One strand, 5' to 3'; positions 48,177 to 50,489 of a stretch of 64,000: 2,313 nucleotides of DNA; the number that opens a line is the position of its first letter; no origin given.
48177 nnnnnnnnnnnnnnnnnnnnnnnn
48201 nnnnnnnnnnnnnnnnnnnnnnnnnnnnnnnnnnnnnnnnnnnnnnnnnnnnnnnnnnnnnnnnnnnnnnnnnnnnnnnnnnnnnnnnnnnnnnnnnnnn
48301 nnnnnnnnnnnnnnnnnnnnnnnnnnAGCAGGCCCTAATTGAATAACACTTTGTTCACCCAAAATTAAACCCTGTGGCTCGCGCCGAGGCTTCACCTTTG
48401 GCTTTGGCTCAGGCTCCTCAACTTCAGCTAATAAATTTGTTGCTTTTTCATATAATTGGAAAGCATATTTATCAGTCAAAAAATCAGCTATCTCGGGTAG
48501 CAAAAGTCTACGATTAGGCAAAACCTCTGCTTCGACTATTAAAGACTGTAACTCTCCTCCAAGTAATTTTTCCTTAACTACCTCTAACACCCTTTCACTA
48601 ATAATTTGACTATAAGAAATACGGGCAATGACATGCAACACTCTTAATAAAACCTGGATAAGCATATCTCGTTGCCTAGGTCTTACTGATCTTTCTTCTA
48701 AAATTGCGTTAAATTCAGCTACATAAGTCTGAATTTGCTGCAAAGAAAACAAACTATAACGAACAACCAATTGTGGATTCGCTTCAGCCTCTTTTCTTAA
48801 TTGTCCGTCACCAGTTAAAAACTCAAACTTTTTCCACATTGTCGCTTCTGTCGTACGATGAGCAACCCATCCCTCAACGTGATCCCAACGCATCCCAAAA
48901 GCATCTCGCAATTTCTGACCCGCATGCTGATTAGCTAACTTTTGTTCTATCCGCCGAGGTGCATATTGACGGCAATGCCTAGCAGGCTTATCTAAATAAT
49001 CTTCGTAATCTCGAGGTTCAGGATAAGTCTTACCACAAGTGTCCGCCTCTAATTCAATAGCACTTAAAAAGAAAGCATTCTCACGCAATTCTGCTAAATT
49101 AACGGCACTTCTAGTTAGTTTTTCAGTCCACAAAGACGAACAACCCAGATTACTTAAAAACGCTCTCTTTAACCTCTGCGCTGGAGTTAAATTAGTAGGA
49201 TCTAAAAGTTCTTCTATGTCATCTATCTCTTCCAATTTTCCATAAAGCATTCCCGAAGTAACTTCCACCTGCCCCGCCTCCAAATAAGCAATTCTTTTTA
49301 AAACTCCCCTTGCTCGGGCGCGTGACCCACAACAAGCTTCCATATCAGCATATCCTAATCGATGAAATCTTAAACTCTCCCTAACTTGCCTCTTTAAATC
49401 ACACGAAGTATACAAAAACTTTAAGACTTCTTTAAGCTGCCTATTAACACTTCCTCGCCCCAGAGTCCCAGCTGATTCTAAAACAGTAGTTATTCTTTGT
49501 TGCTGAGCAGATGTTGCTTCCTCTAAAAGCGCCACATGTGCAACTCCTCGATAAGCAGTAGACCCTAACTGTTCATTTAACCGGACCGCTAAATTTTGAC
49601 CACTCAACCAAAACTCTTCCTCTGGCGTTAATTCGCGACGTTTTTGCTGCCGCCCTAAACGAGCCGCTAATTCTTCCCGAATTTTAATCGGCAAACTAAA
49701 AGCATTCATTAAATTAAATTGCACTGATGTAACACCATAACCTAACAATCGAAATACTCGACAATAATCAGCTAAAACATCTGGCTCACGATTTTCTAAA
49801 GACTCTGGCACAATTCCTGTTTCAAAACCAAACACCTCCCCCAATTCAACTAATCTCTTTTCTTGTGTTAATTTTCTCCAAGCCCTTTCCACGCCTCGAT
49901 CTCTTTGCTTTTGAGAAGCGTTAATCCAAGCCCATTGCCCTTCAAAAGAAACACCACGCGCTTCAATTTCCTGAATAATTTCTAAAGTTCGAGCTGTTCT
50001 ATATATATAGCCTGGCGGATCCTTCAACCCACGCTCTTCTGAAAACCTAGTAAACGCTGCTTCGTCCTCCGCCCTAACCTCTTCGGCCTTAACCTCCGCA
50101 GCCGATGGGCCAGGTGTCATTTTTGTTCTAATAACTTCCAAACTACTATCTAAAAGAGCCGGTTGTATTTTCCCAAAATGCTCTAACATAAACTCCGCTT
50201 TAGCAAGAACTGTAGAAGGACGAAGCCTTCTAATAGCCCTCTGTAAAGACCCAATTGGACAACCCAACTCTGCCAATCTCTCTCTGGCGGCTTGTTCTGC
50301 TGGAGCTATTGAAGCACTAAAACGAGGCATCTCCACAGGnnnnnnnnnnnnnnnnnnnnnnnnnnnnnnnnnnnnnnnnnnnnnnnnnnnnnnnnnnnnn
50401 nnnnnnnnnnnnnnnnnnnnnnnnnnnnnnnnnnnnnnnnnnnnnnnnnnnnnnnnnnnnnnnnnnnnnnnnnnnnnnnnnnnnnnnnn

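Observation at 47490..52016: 1508-aa sigma-70 protein with a roughly 1233-aa N-terminal extension of unknown function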

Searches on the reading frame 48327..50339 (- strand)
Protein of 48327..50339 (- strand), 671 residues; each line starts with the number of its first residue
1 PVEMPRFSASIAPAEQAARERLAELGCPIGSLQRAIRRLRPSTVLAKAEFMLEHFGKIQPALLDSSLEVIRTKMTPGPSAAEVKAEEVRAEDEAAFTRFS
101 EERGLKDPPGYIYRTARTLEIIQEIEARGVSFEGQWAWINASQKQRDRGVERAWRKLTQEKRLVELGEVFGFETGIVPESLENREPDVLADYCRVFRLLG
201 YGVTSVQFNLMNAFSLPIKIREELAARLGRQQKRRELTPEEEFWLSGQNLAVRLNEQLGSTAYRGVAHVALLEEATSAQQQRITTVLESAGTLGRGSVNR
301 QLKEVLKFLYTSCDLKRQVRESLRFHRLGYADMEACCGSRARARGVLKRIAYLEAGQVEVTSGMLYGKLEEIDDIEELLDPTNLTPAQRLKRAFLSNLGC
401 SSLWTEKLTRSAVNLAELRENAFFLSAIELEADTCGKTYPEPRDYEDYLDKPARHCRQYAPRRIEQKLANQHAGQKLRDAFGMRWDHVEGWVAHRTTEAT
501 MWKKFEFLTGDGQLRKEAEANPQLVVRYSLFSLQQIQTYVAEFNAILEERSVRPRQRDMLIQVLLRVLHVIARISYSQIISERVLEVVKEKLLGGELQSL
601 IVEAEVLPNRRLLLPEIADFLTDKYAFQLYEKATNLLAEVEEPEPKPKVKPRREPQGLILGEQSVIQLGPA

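Call 48: predict_structure(alignment_id=A4)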
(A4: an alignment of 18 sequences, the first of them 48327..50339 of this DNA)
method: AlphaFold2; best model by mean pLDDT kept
length: 671 residues; sequences in the alignment: 18
mean_pLDDT: 81.2   pTM: 0.46
mean pLDDT of the five models: 81.2, 80.6, 78.9, 78.4, 77.5
residues with pLDDT >= 90: 216; 70-90: 353; 50-70: 44; < 50: 58
segments of 3 or more residues with pLDDT < 50: 1-8, 368-380, 488-493, 640-648, 650-671
pLDDT, mean of each block of 10 residues (from residue 1): 40 83 89 86 91 84 85 64 79 90 87 89 90 89 89 92 92 87 88 91 86 85 93 92 95 91 89 92 91 83 91 93 91 87 87 81 66 39 80 94 85 92 96 92 92 89 92 88 60 65 83 72 75 82 87 85 84 67 77 77 76 78 82 64 44 39 33 29
secondary structure, 60 per line:
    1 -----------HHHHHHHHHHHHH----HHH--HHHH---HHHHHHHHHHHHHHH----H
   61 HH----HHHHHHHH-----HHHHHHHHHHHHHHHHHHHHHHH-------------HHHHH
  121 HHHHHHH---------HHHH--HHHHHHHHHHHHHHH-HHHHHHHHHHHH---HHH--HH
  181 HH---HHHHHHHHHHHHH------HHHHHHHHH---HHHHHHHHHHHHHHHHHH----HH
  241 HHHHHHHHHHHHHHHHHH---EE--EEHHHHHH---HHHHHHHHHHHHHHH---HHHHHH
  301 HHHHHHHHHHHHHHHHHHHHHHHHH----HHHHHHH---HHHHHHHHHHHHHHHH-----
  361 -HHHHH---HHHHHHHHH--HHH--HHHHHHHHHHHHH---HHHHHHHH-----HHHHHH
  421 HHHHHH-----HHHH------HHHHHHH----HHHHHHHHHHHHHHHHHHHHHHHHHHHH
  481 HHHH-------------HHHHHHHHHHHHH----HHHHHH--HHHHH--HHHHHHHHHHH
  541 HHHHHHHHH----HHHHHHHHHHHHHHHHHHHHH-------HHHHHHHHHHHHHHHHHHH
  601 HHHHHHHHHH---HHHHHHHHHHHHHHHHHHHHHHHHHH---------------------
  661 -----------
elements in order (helices of 4 or more, strands of 3 or more residues): H12-24 H34-37 H41-55 H67-74 H80-102 H116-127 H137-140 H143-157 H159-170 H179-182 H186-198 H205-213 H217-234 H239-258 H268-273 H277-291 H295-325 H330-336 H340-355 H362-366 H370-378 H386-398 H402-409 H415-426 H432-435 H442-448 H453-484 H498-510 H515-520 H523-527 H530-549 H554-574 H582-610 H614-639

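Call 52: fold_search(model_id=the predicted structure, library=pdb)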
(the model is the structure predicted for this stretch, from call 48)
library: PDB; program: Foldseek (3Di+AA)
matches with E <= 10: 46; with E <= 0.001: 0
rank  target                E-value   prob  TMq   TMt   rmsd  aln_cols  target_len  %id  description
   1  9e5c_4z               1.3e+00  0.05  0.06  0.08  26.9       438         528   12  Cryo-EM structure of 96 nm repeat of microtubule doublet from T. brucei flagellum (released 2025-03-12)
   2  9e2l_B                1.5e+00  0.03  0.09  0.09  27.8       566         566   10  Variediene synthase with one cyclase (conformation 2) (released 2025-05-21)
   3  9j33_A                1.8e+00  0.07  0.07  0.12  25.7       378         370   14  Fe2+/pterin-dependent,SnPolE-F140A (released 2025-10-08)
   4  8yqu_J                1.8e+00  0.04  0.10  0.07  37.2       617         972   13  African swine fever virus RNA Polymerase-M1249L complex1 (released 2024-11-06)
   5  9khi_D                2.1e+00  0.03  0.08  0.08  35.2       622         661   10  Cryo-EM structure of heteromeric TRPC channel (released 2025-11-12)
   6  7b0j_A                2.8e+00  0.03  0.11  0.10  28.9       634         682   10  TRPC4 in LMNG detergent (released 2020-12-09)
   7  6ca0_F                2.8e+00  0.02  0.07  0.09  40.6       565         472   13  Cryo-EM structure of E. coli RNAP sigma70 open complex (released 2018-02-28)
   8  9e2m_B                3.0e+00  0.03  0.09  0.10  29.5       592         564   11  Variediene synthase with one cyclase (conformation 3) (released 2025-05-21)
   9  7z8f_e                3.0e+00  0.02  0.08  0.03  48.2       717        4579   14  Composite structure of dynein-dynactin-BICDR on microtubules (released 2022-07-27)
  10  9j2e_A                3.1e+00  0.04  0.07  0.10  25.8       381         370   14  Fe2+/pterin-dependent,apo SnPolE (released 2025-10-08)
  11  7szj_F                3.3e+00  0.02  0.08  0.10  42.9       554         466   13  Cryo-EM structure of Rifamycin bound to E. coli RNAP and rrnBP1 promoter complex (released 2022-07-13)
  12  6i7k                  3.7e+00  0.03  0.08  0.13  29.7       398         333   13  Crystal structure of monomeric FICD mutant L258D complexed with MgATP (released 2019-09-25)
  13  8yqy_J                3.7e+00  0.02  0.10  0.07  34.1       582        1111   13  ASFV RNA polymerase-M1249L complex complete (released 2024-11-06)
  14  9j30_A                4.1e+00  0.07  0.07  0.12  19.4       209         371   15  Fe2+/pterin-dependent,SnPolE-Y280A (released 2025-10-08)
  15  9j2r_A                4.2e+00  0.06  0.07  0.12  19.4       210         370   17  Fe2+/pterin-dependent,SnPolE-L-ile complex,Y157A mutation (released 2025-10-08)
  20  3n6s_A                5.0e+00  0.06  0.10  0.18  17.5       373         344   11  Crystal structure of human mitochondrial mTERF in complex with a 15-mer DNA encompassing the tRNALeu(UUR) binding sequ (released 2010-06-16)
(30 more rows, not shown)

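Call 76: fold_search(model_id=the predicted structure, library=viral)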
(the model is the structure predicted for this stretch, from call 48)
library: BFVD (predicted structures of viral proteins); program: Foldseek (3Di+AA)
matches with E <= 10: 112; with E <= 0.001: 0
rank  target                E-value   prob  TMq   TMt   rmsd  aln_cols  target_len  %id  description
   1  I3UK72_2              1.2e-02  0.25  0.08  0.07  91.8       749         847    9  (no name in the UniProt tables at hand)
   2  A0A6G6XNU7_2          2.8e-02  0.20  0.09  0.06  87.5       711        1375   12  (no name in the UniProt tables at hand)
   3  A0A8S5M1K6            3.2e-02  0.20  0.10  0.07  40.9       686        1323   11  Minor tail protein [Siphoviridae sp. ctX926]
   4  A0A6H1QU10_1          4.0e-02  0.21  0.10  0.06  48.8       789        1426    9  Viral A-type inclusion protein [Ostreococcus mediterraneus virus 2]
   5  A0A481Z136            5.9e-02  0.15  0.09  0.08  53.9       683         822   10  Uncharacterized protein [Mimivirus LCMiAC01]
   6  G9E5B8                7.3e-02  0.13  0.09  0.07  69.8       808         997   12  (no name in the UniProt tables at hand)
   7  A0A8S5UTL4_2          1.3e-01  0.12  0.11  0.08  40.8       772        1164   14  Morphogenesis protein 1 hydrolase [Myoviridae sp. ctYA416]
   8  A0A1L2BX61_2          1.4e-01  0.12  0.10  0.07  32.5       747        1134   13  Tape measure protein [Nodularia phage vB_NpeS-2AV2]
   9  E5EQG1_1              1.7e-01  0.11  0.09  0.07  30.1       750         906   10  (no name in the UniProt tables at hand)
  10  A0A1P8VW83            2.2e-01  0.12  0.12  0.12  33.8       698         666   13  (no name in the UniProt tables at hand)
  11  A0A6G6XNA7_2          2.9e-01  0.07  0.08  0.06  41.3       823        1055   10  (no name in the UniProt tables at hand)
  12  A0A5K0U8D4            4.4e-01  0.05  0.08  0.07  30.3       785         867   11  Uncharacterized protein [Yasminevirus sp. GU-2018]
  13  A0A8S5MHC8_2          4.6e-01  0.06  0.10  0.08  34.9       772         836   11  Tail tape measure protein [Myoviridae sp. ct9Ns12]
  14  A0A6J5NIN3            5.0e-01  0.08  0.12  0.09  34.2       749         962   14  Uncharacterized protein [uncultured Caudovirales phage]
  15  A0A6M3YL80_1          5.2e-01  0.12  0.14  0.09  30.4       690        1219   11  (no name in the UniProt tables at hand)
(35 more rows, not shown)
